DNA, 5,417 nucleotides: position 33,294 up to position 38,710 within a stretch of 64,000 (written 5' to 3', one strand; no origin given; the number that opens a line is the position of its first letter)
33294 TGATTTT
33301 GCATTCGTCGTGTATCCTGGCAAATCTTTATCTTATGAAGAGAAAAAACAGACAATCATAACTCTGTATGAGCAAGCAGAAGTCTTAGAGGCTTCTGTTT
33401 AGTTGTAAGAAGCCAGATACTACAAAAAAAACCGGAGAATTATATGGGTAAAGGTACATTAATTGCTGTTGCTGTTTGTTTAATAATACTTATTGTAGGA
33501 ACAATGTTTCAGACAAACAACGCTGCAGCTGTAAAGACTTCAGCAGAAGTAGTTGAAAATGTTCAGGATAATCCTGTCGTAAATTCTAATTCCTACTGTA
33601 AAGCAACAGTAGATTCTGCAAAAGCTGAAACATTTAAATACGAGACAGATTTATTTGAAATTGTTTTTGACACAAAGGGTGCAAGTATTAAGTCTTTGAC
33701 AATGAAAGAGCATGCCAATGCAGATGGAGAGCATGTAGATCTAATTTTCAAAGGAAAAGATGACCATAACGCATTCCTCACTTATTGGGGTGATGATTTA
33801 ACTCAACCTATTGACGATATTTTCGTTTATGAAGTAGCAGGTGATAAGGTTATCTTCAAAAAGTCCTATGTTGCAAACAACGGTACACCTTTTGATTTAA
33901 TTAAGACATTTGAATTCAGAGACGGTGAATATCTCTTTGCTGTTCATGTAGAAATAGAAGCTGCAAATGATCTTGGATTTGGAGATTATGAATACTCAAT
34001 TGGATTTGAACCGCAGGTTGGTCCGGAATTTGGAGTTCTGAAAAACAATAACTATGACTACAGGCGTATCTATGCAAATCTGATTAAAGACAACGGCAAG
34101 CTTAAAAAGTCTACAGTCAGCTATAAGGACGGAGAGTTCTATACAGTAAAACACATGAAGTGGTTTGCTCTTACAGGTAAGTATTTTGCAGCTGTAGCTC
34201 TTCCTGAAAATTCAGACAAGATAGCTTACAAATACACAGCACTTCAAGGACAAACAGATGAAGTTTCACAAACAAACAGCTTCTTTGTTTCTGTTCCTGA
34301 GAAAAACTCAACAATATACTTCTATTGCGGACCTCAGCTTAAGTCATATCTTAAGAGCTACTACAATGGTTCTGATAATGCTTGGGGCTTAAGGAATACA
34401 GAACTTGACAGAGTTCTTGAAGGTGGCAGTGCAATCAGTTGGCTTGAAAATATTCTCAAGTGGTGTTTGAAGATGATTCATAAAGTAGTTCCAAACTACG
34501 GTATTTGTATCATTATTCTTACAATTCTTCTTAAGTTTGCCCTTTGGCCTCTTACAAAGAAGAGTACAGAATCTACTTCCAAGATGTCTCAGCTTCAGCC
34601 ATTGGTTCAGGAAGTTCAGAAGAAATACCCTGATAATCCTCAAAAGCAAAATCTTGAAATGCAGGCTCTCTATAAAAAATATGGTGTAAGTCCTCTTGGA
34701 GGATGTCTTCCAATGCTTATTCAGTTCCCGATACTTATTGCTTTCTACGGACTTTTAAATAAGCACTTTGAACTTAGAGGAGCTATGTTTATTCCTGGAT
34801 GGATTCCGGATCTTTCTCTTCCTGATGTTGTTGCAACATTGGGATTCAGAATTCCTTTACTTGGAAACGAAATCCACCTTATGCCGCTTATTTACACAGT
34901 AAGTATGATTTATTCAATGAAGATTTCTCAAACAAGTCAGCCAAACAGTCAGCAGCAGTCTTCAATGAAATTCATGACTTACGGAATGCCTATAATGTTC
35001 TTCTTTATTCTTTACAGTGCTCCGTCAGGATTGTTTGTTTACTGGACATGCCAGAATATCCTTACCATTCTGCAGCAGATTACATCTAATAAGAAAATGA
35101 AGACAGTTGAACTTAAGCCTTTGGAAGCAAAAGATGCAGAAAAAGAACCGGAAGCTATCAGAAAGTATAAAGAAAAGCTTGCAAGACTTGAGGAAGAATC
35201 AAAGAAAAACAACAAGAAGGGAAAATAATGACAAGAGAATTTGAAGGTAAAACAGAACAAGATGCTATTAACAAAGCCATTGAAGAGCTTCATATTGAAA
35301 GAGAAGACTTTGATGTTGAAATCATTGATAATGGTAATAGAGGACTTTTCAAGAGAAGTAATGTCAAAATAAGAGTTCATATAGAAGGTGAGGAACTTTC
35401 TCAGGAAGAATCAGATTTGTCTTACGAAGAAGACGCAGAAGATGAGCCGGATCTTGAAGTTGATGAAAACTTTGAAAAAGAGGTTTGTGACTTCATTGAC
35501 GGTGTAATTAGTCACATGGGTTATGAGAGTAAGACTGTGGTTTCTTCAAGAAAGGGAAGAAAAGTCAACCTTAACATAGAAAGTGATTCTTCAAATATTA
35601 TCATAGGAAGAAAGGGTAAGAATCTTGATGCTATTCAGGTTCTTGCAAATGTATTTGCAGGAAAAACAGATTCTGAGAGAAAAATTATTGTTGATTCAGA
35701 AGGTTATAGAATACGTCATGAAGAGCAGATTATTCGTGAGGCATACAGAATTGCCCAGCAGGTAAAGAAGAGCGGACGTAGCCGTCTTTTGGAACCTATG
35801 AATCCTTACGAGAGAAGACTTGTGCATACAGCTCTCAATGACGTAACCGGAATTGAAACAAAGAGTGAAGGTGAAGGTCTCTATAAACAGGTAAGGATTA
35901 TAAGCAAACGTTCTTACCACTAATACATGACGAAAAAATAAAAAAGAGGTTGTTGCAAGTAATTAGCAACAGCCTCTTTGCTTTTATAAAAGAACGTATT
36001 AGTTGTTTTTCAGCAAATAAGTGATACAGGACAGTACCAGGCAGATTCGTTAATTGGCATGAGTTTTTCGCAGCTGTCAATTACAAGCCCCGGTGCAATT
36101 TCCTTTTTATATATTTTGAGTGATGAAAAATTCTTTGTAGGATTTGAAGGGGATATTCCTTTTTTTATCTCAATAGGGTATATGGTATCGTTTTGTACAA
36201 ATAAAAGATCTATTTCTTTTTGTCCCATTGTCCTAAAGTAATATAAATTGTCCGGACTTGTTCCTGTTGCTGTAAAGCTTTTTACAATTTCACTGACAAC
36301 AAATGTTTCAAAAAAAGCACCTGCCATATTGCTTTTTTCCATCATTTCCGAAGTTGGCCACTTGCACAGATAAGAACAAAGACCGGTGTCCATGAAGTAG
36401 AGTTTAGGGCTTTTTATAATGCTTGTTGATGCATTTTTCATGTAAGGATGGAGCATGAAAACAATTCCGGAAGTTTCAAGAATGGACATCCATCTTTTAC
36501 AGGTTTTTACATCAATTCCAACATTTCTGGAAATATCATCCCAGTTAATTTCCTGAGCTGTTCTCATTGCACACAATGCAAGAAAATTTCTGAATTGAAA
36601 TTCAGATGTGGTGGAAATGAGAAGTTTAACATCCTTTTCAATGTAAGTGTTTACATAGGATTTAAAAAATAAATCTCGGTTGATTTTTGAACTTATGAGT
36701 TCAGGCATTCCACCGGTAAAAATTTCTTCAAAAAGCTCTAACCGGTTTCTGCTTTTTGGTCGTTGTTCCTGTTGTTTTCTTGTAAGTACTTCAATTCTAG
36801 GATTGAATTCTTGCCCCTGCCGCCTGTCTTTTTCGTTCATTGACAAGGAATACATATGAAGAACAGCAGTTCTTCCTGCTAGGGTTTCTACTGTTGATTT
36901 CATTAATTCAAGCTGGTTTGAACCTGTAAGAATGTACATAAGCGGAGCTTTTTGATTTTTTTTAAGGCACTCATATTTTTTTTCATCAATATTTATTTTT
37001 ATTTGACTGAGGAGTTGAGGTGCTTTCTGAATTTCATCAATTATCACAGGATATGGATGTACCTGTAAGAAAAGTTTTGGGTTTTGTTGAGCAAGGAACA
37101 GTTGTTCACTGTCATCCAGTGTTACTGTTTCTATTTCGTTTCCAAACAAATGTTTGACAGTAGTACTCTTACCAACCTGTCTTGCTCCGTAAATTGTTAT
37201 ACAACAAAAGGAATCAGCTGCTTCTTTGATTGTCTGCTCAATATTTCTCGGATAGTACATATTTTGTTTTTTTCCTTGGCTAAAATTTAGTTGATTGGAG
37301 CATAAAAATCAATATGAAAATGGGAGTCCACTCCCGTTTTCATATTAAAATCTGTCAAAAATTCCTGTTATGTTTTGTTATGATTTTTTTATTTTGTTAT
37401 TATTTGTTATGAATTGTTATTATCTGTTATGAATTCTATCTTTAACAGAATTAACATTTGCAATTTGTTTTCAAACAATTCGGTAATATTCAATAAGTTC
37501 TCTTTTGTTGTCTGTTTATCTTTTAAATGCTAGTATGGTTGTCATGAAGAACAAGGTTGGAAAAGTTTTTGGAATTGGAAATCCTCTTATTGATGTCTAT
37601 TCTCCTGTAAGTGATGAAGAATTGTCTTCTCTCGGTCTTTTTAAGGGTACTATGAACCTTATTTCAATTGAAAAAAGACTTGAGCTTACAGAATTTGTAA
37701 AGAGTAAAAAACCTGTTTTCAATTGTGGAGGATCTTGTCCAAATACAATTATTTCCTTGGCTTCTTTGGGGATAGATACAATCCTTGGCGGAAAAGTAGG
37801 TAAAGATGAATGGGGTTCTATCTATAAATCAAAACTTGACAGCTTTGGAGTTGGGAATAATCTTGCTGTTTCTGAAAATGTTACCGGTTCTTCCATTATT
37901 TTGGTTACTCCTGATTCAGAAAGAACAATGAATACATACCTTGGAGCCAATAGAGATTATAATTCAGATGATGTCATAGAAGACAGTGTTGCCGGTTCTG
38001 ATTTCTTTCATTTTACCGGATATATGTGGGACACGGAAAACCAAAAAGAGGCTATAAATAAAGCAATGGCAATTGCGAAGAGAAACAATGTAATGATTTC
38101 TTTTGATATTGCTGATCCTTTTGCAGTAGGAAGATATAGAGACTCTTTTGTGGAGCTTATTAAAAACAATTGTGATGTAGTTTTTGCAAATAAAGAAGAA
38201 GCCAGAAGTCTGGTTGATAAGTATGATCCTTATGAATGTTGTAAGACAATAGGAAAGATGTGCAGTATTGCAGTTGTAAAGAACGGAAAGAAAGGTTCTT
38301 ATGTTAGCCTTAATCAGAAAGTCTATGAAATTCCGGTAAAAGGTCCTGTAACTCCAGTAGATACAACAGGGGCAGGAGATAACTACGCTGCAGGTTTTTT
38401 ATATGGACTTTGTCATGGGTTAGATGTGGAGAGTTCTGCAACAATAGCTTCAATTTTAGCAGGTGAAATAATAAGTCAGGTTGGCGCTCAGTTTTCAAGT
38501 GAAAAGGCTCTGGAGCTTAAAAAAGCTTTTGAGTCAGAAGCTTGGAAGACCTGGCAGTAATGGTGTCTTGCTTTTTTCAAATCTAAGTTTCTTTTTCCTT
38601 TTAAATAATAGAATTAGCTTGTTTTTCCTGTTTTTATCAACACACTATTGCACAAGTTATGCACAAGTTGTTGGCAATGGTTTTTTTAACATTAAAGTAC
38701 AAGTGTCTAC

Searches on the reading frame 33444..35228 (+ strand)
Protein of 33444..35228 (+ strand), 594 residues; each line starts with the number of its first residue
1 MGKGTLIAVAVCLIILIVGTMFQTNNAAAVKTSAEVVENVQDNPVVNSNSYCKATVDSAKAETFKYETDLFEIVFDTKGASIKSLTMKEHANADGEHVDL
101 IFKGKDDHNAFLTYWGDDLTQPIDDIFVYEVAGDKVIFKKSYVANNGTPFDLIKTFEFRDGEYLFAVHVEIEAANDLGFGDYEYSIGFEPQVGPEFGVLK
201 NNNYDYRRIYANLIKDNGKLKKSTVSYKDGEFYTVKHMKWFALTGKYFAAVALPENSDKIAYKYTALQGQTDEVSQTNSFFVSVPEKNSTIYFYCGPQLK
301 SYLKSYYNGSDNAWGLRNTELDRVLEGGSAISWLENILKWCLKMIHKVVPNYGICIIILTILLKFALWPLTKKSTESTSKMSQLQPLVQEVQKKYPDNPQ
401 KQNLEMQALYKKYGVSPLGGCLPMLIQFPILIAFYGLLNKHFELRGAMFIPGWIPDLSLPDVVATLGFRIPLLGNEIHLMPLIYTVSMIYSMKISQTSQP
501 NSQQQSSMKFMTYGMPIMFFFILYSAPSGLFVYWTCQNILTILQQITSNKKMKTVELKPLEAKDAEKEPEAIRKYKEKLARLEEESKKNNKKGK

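Call 9: search_protein_families(library=pfam, proteins=[window:33444-35228:+])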
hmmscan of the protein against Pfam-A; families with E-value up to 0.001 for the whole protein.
window:33444-35228:+ (594 aa): 2 families
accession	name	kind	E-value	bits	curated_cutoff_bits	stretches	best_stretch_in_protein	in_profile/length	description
PF02096.25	60KD_IMP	-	5e-57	192.8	35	1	352-549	1-162/163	60Kd inner membrane protein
PF14849.12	YidC_periplas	-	2e-13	51.3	24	1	67-306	5-260/283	YidC periplasmic domain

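Call 14: find_homologous_proteins(query=window:33444-35228:+, max_evalue=1e-30)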
Query window:33444-35228:+ (594 aa): 2593 proteins with E <= 1e-30 among 8000 candidates; the best 120 are listed.
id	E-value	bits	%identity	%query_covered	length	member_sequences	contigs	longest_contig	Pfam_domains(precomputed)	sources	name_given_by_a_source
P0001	0.0e+0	1357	99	100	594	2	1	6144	PF02096.27,PF14849.13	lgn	-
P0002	1.0e-283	960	68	100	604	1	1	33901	PF02096.27,PF14849.13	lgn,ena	-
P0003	2.0e-230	784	57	100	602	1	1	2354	PF02096.27,PF14849.13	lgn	-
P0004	2.8e-228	777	59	96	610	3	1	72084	PF02096.27,PF14849.13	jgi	-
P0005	5.9e-228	776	58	99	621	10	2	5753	PF02096.27,PF14849.13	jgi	jgi:YidC/Oxa1 family membrane protein insertase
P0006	2.7e-227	774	59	96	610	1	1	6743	PF02096.27,PF14849.13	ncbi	-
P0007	3.8e-227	774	56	99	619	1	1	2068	PF02096.27,PF14849.13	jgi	-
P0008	2.6e-226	771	57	98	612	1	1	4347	PF02096.27,PF14849.13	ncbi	-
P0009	1.0e-225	769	57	99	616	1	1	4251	PF02096.27,PF14849.13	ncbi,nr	ncbi:MAG: membrane protein insertase YidC [Spirochaetales bacterium]|nr:membrane protein insertase Y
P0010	1.4e-225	768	57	99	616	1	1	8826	PF02096.27,PF14849.13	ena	-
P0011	1.5e-225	768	57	99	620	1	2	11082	PF02096.27,PF14849.13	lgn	-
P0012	2.2e-225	768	57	99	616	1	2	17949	PF02096.27,PF14849.13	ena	-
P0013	2.7e-225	767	58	98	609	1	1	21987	PF02096.27,PF14849.13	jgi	-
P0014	7.2e-225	766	57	98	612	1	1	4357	PF02096.27,PF14849.13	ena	-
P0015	7.7e-225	766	57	99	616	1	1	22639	PF02096.27,PF14849.13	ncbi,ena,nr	ncbi:MAG: membrane protein insertase YidC [Spirochaetales bacterium]|nr:membrane protein insertase Y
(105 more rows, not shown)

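Call 16: find_related_loci(query=A1, collection=genome_contigs, flank=10000)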
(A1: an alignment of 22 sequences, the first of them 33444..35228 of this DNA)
Query A1 (594 aa) in genome_contigs; peptide patterns used: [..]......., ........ (x = any residue, [..] = any of these).
221 stretches matched a pattern; 177 encode a relative of the query (tblastn E <= 1e-3); the best 80 are kept; 80 distinct loci.
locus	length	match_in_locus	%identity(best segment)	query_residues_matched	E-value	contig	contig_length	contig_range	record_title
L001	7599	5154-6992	56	1-594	0e+0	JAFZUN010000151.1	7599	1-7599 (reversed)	MAG: Spirochaetales bacterium isolate RGIG8110 Water_buffalos_Rumen-3__c819951, whole genome shotgun sequence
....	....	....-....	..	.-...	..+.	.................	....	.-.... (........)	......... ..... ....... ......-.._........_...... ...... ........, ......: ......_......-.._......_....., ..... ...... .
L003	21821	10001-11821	57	1-588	0e+0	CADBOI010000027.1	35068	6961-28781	MAG: uncultured Spirochaetales bacterium isolate RUG14151 genome assembly, contig: RUG14151_asm_27, whole genome shotgun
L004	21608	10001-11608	61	62-588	0e+0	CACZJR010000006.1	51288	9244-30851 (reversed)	MAG: uncultured Spirochaetales bacterium isolate RUG12683 genome assembly, contig: RUG12683_asm_6, whole genome shotgun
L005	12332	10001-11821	57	1-588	0e+0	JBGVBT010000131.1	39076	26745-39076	MAG: Sphaerochaetaceae bacterium isolate ruminal_MAG_400 ruminal_MAG_400_contig_0131, whole genome shotgun sequence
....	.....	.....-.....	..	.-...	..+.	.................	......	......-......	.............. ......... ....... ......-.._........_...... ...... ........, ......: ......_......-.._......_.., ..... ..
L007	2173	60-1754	60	33-588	0e+0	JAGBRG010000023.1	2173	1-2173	MAG: Spirochaetales bacterium isolate RGIG9374 Yak_Abomasum.Co__c199571, whole genome shotgun sequence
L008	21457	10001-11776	56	1-584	0e+0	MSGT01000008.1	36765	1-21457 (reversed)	MAG: Sphaerochaeta sp. Phil3 707_L1_merged_contig_1247, whole genome shotgun sequence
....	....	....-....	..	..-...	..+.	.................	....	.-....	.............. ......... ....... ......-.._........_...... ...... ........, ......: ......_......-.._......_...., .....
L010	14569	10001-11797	56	16-593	0e+0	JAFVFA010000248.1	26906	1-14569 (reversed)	MAG: Spirochaetales bacterium isolate RGIG5111 Roe_deer_Rumen.Co__c1251227, whole genome shotgun sequence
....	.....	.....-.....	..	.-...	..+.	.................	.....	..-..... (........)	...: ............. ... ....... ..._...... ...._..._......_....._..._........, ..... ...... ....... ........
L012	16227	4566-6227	56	1-552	0e+0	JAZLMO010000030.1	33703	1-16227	MAG: Sphaerochaetaceae bacterium isolate T1900044954_TA20190008.MAGScoT_cleanbin_000146 SGB_3800_k141_1424347, whole gen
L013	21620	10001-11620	59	62-588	0e+0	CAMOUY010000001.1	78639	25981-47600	MAG: uncultured Sphaerochaeta sp. isolate SRR873602_bin.52_metaWRAP_v1.3_MAG genome assembly, contig: NODE_355_length_78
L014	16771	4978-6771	54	1-578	0e+0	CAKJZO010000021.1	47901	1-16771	Spirochaetes bacterium isolate MAG-R016 genome assembly, contig: k141_261, whole genome shotgun sequence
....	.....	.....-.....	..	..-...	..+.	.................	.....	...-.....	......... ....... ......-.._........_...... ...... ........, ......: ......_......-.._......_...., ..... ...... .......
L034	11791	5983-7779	48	1-591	0e+0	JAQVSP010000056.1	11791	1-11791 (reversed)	MAG: Sphaerochaetaceae bacterium isolate STF1_277 NODE_16535_length_11791_cov_5.566444_Sandtown_F1, whole genome shotgun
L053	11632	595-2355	45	1-553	3e-167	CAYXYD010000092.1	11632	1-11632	MAG TPA_asm: uncultured Sphaerochaeta sp. isolate SRP191223_co1_377 genome assembly, contig: NODE_6319_length_11632_cov_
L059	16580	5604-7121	51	54-551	2e-165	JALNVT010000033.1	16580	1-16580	MAG: Sphaerochaetaceae bacterium isolate SO_2016_CLC_T2 bin 56 scaffold03287_PH3_Jul20_2016, whole genome shotgun sequen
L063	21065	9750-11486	45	1-551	1e-164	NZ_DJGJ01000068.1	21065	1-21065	MAG: Sphaerochaeta sp. UBA5849 UBA5849_contig_1606, whole genome shotgun sequence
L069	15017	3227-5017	46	1-581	9e-163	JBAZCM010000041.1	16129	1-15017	MAG: Sphaerochaeta sp. isolate SO_2017_LW2_70 scaffold_7980_c1_LW138R_2017, whole genome shotgun sequence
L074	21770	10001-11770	45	1-546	4e-158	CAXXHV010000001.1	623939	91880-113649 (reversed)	MAG: Sphaerochaetaceae bacterium isolate 45355496-2c9b-46be-b17d-a7a4dafd1161 genome assembly, contig: contig_1, whole g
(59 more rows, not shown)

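Call 27: search_protein_families(library=pfam, proteins=[L003:15457-16980:+, L053:9416-10750:+, L059:10210-11505:+, L074:14817-16097:+, L069:8205-9488:+, L034:9733-11019:+, L069:9922-11088:-, L074:17311-19344:+, L063:20038-20502:+])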
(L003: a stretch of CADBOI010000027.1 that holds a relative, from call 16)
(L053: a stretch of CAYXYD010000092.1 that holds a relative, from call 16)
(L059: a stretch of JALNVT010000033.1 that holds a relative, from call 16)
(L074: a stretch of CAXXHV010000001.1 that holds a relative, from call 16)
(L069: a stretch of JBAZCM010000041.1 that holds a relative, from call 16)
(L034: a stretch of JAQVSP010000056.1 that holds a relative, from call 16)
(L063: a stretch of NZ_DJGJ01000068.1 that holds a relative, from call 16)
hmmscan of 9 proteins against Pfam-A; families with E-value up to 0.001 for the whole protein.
L003:15457-16980:+ (507 aa): 5 families
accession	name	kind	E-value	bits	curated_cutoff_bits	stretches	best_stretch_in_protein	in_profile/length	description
PF03572.23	Peptidase_S41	-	1.3e-42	145.7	24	1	236-398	2-165/165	Peptidase family S41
PF17820.7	PDZ_6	-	1.9e-10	40.8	27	1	153-208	1-54/54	PDZ domain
PF13180.12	PDZ_2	-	1.6e-09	38.3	27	1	128-215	1-76/80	PDZ domain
PF00595.29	PDZ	-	3.4e-08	34.2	23.2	1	149-207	24-81/81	PDZ domain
PF22694.1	CtpB_N-like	-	8.7e-05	23.3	27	1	45-114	19-84/85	Activating protease CtpB N-terminal domain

L053:9416-10750:+ (444 aa): 1 family
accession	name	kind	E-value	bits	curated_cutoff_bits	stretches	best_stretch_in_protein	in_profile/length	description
PF00275.25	EPSP_synthase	-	1.2e-66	225.7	22.8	1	24-433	4-417/417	EPSP synthase (3-phosphoshikimate 1-carboxyvinyltransferase)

L059:10210-11505:+ (431 aa): 1 family
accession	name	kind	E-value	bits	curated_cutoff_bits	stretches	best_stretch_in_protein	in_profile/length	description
PF00275.25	EPSP_synthase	-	6.8e-72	242.9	22.8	1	9-418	2-417/417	EPSP synthase (3-phosphoshikimate 1-carboxyvinyltransferase)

L074:14817-16097:+ (426 aa): 1 family
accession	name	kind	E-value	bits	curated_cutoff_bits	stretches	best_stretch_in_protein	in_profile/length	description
PF00275.25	EPSP_synthase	-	1.9e-67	228.3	22.8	1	7-416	2-417/417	EPSP synthase (3-phosphoshikimate 1-carboxyvinyltransferase)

L069:8205-9488:+ (427 aa): 1 family
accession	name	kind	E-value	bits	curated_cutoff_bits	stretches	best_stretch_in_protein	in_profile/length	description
PF00275.25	EPSP_synthase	-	7.9e-73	246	22.8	1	7-417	2-417/417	EPSP synthase (3-phosphoshikimate 1-carboxyvinyltransferase)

L034:9733-11019:+ (428 aa): 1 family
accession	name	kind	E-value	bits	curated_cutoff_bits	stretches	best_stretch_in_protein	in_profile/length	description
PF00275.25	EPSP_synthase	-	4.7e-60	203.9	22.8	1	7-418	2-417/417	EPSP synthase (3-phosphoshikimate 1-carboxyvinyltransferase)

L069:9922-11088:- (388 aa): 6 families
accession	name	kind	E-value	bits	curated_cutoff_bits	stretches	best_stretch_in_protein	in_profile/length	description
PF00158.32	Sigma54_activat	-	4.8e-47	160.2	20.2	1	140-305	1-167/168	Sigma-54 interaction domain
PF14532.12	Sigma54_activ_2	-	1.1e-19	71.4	25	1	141-310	1-138/138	Sigma-54 interaction domain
PF25601.1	AAA_lid_14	-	2.3e-14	53.4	27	1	311-373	1-67/87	AAA+ ATPase lid domain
PF07724.20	AAA_2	-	2.1e-07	31.5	27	1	160-289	2-133/166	AAA domain (Cdc48 subfamily)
PF07728.20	AAA_5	-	2.3e-07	31.4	22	1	166-282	4-124/139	AAA domain (dynein-related subfamily)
PF00004.35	AAA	-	0.00048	21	21.2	1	165-287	2-115/131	ATPase family associated with various cellular activities (AAA)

L074:17311-19344:+ (677 aa): 7 families
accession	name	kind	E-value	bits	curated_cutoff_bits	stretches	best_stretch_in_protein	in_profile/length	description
PF02421.24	FeoB_N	-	7.7e-66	220.9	27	1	4-156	2-155/156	Ferrous iron transport protein B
PF07670.19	Gate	-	1.3e-41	141.7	29.6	2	300-394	2-103/104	Nucleoside recognition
PF01926.29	MMR_HSR1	-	2.4e-18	66.7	21.9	1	5-114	2-112/113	50S ribosome-binding GTPase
PF07664.17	FeoB_C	-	1.3e-14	54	26.6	1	406-457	2-54/54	Ferrous iron transport protein B C terminus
PF03193.22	RsgA_GTPase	-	0.00016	22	30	0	100-160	47-107/174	RsgA GTPase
PF09439.16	SRPRB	-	0.00024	21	25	1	3-74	4-72/178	Signal recognition particle receptor beta subunit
PF00009.33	GTP_EFTU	-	0.00036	20.6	26.5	0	45-162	66-187/188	Elongation factor Tu GTP binding domain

L063:20038-20502:+ (154 aa): 0 families

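Call 32: find_encoding_contigs(protein=P0002, flank=10000, max_places=3)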
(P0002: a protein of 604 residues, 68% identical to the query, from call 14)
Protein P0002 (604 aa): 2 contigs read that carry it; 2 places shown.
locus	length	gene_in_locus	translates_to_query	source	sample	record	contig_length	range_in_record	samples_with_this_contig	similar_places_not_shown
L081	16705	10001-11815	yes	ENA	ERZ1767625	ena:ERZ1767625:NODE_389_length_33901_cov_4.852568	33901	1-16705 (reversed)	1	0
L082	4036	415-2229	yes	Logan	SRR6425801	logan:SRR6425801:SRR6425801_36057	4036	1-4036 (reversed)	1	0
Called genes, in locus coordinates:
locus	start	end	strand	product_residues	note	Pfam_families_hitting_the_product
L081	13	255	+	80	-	PF01106:NifU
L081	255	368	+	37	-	-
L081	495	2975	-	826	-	PF00521:DNA_topoisoIV, PF03989:DNA_gyraseA_C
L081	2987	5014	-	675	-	PF02518:HATPase_c, PF00204:DNA_gyraseB, PF01751:Toprim, PF00986:DNA_gyraseB_C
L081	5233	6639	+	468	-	PF11638:DnaA_N, PF00308:Bac_DnaA, PF00004:AAA, PF01695:IstB_IS21 (weak), PF13401:AAA_22 (faint), PF08299:Bac_DnaA_C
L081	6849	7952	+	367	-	PF00712:DNA_pol3_beta, PF02767:DNA_pol3_beta_2, PF02768:DNA_pol3_beta_3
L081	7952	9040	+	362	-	PF02463:SMC_N, PF13175:AAA_15 (weak), PF13476:AAA_23 (faint)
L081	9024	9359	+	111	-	PF05258:DciA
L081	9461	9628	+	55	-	PF00468:Ribosomal_L34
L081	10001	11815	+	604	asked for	PF14849:YidC_periplas, PF02096:60KD_IMP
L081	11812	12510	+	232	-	PF14804:Jag_N, PF13083:KH_KhpA-B, PF01424:R3H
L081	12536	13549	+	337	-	PF00294:PfkB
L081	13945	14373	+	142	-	PF00572:Ribosomal_L13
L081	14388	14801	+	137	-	PF00380:Ribosomal_S9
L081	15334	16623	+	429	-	PF01637:ATPase_2 (faint), PF13173:AAA_14, PF13635:DUF4143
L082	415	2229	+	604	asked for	PF14849:YidC_periplas, PF02096:60KD_IMP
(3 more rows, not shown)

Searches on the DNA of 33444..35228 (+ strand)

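Call 28: search_rna_families(sources=[L074, L059, L069, L003, L063], threshold=gathering)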
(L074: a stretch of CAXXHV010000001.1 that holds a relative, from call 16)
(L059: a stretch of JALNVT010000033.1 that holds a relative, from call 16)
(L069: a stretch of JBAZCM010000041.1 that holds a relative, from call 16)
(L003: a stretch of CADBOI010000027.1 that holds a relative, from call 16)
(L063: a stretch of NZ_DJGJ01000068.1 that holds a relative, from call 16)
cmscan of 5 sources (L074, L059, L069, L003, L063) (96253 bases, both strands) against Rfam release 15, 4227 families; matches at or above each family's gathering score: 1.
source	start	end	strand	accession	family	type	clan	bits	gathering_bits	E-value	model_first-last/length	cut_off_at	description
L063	12380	12568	+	RF00174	Cobalamin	Cis-reg; riboswitch;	CL00101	93.2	31.5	1.1e-21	1-189/189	no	Cobalamin riboswitch aptamer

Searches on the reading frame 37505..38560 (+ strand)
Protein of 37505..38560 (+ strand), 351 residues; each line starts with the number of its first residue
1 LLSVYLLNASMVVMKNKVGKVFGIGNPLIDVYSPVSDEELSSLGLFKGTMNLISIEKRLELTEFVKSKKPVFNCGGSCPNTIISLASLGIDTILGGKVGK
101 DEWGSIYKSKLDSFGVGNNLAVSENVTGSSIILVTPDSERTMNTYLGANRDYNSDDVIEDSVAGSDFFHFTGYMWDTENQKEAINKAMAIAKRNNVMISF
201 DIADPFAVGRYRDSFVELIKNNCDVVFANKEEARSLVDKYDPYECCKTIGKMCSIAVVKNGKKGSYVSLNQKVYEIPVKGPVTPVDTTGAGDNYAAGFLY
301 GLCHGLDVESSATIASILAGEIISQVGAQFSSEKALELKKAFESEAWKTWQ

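Call 9: search_protein_families(library=pfam, proteins=[window:37505-38560:+])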
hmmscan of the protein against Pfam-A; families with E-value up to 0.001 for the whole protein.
window:37505-38560:+ (351 aa): 1 family
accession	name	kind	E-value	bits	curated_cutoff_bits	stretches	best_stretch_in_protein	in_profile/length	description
PF00294.29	PfkB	-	2.2e-46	159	25.8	1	43-334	7-301/302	pfkB family carbohydrate kinase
